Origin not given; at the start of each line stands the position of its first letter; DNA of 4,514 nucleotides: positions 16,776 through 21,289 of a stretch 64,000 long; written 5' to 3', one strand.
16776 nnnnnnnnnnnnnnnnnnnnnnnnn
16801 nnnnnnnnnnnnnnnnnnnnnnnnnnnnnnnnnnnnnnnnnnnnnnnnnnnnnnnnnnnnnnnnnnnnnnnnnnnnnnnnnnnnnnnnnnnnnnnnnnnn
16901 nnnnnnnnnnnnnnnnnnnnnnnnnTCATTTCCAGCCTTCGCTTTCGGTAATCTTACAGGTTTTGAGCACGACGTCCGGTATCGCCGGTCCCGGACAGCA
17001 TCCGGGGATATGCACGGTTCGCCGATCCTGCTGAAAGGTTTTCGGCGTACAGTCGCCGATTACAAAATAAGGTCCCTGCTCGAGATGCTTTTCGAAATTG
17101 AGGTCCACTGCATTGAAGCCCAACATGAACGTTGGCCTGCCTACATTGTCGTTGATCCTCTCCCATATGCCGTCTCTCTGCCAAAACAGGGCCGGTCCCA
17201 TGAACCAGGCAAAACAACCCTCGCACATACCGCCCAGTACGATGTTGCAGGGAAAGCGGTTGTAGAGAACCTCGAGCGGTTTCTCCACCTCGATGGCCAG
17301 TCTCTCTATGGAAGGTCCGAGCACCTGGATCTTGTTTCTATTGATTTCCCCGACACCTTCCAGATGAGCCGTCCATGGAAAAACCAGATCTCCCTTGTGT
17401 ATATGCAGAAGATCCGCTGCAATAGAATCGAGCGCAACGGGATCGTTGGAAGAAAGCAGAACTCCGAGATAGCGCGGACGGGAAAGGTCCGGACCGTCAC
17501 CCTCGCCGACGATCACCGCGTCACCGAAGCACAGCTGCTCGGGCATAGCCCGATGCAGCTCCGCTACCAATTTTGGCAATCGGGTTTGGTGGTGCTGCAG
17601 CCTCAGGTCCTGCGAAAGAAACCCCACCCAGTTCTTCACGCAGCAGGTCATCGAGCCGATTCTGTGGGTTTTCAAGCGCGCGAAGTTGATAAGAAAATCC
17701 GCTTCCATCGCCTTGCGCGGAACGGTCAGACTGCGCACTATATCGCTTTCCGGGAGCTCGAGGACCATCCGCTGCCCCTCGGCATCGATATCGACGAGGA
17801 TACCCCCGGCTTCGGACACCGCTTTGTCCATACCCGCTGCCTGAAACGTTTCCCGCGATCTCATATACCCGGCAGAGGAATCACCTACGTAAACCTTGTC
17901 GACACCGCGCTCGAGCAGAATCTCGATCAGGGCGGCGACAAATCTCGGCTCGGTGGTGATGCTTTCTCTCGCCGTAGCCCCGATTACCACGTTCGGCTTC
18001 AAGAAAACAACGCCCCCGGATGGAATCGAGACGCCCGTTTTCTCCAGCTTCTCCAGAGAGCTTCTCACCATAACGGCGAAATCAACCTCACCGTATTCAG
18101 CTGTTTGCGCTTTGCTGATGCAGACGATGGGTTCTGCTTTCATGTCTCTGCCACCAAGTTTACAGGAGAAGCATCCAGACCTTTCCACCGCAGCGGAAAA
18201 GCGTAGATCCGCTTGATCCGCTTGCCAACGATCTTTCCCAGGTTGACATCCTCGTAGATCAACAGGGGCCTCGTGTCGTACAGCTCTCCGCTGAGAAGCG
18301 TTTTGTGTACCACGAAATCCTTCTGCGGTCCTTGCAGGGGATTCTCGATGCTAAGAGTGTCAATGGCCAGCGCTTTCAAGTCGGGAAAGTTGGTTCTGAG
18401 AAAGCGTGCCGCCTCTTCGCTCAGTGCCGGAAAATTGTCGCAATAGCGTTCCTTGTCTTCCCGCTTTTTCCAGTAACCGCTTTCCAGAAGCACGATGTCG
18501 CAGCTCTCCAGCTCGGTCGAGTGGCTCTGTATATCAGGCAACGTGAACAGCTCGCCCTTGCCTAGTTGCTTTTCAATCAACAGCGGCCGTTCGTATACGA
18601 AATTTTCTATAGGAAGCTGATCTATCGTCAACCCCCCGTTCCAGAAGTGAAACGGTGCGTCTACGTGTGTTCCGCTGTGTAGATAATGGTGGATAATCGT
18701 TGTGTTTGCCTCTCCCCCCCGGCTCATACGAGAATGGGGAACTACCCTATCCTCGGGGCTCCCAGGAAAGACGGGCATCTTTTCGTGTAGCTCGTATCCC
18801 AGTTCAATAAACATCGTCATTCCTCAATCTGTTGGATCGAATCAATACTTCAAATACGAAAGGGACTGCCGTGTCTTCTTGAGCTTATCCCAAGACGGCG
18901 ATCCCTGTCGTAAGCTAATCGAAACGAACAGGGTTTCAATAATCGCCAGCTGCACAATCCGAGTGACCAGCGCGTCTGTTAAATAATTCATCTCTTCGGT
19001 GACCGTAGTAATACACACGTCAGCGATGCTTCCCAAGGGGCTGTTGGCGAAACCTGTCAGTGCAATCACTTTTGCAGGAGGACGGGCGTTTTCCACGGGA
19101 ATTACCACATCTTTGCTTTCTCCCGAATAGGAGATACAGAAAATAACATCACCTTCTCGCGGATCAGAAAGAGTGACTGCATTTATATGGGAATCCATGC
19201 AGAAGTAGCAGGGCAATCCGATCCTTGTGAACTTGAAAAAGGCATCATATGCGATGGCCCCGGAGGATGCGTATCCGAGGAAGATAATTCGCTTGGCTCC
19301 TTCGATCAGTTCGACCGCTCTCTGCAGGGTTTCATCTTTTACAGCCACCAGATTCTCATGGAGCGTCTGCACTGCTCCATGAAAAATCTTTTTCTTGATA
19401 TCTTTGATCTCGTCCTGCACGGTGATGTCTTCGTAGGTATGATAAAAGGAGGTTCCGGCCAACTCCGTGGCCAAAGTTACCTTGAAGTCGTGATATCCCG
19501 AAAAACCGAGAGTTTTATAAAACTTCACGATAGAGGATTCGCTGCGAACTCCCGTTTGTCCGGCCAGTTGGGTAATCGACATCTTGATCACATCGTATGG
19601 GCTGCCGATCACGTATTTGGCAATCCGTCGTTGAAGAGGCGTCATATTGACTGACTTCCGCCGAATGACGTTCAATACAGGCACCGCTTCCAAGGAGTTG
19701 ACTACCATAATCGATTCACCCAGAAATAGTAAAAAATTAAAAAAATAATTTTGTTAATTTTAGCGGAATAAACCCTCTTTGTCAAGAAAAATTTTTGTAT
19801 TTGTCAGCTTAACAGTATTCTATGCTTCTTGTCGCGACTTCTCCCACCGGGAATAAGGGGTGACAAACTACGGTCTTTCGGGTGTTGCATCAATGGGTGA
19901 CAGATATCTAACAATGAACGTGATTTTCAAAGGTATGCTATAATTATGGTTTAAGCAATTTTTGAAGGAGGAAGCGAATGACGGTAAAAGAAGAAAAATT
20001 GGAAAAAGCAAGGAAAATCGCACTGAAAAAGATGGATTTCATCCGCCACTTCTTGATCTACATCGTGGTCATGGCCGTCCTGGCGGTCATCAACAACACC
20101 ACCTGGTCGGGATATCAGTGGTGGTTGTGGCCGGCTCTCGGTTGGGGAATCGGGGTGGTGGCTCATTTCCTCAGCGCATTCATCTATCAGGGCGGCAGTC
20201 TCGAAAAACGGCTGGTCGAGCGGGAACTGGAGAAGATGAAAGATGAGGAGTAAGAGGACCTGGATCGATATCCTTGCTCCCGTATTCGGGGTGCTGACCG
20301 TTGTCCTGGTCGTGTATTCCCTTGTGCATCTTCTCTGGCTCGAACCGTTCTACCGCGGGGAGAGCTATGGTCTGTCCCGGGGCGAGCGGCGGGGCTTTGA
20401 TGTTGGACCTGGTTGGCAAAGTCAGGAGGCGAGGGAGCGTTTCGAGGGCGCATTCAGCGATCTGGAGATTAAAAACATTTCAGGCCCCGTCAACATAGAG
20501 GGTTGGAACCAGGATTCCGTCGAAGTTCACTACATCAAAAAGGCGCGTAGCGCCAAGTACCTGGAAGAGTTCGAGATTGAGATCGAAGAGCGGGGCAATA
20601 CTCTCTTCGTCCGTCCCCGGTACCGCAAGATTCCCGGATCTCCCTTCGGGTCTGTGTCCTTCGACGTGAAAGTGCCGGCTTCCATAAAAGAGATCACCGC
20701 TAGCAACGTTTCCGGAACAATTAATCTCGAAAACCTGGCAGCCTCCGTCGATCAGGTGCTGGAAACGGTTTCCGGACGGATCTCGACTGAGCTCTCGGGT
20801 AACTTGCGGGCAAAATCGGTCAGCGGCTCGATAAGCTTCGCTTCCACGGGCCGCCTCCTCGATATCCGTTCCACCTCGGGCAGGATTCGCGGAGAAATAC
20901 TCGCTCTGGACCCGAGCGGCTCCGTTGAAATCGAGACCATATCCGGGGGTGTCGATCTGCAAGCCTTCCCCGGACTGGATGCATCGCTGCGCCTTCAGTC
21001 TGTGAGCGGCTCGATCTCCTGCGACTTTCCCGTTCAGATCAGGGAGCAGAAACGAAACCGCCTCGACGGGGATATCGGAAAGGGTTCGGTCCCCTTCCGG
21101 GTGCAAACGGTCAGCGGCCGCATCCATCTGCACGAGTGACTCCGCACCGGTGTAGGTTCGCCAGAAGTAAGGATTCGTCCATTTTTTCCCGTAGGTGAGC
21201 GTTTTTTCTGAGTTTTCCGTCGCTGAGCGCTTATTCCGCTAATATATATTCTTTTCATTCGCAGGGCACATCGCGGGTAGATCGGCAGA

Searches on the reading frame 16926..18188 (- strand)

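Call 77: search_protein_families(library=pfam, proteins=[window:16926-18188:-], max_evalue=0.00001)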
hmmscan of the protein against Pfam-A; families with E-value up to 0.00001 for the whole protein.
window:16926-18188:- (420 aa): 1 family
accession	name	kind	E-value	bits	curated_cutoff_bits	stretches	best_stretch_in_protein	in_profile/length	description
PF04015.17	DUF362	-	1.3e-44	153.1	24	1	61-259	1-200/200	Domain of unknown function (DUF362)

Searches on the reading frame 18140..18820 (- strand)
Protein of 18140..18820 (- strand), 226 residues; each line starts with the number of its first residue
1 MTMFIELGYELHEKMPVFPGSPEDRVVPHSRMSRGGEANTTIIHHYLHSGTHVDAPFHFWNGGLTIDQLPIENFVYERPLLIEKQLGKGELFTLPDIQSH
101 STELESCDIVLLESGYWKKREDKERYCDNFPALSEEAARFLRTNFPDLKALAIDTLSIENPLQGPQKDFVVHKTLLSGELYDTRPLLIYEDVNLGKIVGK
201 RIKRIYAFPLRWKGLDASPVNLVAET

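Call 77: search_protein_families(library=pfam, proteins=[window:18140-18820:-], max_evalue=0.00001)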
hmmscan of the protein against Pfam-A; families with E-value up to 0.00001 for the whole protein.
window:18140-18820:- (226 aa): 1 family
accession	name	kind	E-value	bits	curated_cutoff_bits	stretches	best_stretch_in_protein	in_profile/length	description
PF04199.19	Cyclase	-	1e-24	87.8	23.1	1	5-159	1-141/142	Putative cyclase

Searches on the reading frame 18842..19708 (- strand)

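Call 77: search_protein_families(library=pfam, proteins=[window:18842-19708:-], max_evalue=0.00001)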
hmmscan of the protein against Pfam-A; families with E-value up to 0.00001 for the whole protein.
window:18842-19708:- (288 aa): 2 families
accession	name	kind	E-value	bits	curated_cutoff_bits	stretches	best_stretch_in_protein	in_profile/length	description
PF01418.23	HTH_6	-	1.9e-17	63.4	28.3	1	11-84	3-75/77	Helix-turn-helix domain, rpiR family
PF01380.27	SIS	-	2e-16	60.4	25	1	135-262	2-130/131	SIS domain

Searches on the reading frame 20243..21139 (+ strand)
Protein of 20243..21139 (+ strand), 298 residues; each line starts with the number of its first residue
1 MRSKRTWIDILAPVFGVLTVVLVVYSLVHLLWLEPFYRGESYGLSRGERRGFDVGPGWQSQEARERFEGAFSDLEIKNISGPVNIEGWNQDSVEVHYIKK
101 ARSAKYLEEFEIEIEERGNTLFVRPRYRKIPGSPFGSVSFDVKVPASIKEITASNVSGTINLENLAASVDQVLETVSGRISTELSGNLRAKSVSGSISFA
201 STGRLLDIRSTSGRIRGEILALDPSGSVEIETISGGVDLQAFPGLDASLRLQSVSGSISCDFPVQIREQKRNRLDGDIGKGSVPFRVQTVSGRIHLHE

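Call 77: search_protein_families(library=pfam, proteins=[window:20243-21139:+], max_evalue=0.00001)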
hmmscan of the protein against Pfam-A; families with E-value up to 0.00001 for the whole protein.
window:20243-21139:+ (298 aa): 1 family
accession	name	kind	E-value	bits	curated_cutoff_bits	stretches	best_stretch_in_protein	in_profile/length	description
PF13349.12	DUF4097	-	2.9e-13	50.2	22.9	1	146-296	96-246/247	Toastrack DUF4097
